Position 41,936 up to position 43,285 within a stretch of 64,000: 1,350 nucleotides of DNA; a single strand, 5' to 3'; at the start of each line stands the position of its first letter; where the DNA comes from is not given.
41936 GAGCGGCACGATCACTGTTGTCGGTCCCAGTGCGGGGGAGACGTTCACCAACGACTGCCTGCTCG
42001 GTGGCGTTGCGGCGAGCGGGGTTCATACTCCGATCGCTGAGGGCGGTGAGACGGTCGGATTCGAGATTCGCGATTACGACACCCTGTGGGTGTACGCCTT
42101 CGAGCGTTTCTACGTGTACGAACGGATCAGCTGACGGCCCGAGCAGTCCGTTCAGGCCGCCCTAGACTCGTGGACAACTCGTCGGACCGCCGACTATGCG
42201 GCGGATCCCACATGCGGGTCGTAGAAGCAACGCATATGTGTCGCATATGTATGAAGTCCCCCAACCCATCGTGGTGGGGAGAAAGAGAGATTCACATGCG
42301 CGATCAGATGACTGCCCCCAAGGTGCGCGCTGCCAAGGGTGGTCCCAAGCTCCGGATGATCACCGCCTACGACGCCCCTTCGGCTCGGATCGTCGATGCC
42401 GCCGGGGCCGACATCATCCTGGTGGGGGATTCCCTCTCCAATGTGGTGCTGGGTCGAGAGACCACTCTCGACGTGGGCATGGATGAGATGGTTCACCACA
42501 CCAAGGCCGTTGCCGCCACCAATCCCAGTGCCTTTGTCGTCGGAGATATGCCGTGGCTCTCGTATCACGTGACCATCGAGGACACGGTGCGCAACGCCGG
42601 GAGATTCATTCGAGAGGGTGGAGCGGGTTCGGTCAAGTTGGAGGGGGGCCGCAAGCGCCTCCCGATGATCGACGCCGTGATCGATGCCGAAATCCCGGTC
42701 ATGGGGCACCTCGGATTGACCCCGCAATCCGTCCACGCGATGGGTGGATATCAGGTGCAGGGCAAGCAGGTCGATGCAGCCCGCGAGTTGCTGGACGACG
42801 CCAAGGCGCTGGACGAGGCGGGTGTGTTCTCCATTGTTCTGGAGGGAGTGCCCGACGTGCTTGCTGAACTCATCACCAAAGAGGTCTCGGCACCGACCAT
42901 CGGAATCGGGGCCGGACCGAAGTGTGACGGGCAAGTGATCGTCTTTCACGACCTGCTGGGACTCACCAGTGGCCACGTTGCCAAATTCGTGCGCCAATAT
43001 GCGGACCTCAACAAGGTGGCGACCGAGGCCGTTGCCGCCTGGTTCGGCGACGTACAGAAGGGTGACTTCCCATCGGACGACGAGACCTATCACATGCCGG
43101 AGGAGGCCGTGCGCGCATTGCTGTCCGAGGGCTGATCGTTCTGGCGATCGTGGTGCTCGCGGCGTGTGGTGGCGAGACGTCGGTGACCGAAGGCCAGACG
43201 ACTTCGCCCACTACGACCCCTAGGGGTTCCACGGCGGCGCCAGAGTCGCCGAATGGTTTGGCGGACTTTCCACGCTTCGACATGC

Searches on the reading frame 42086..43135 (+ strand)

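Call 9: search_protein_families(library=ncbifam, proteins=[window:42086-43135:+])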
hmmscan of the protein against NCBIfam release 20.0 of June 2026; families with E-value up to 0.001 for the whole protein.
window:42086-43135:+ (349 aa): 2 families
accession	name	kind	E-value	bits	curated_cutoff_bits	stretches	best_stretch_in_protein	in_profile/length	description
NF001452.0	PRK00311.1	subfamily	3.7e-106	354.3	272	1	73-335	3-266/267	3-methyl-2-oxobutanoate hydroxymethyltransferase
TIGR00222.1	panB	equivalog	4.1e-90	301.9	207.55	1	84-336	13-264/264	3-methyl-2-oxobutanoate hydroxymethyltransferase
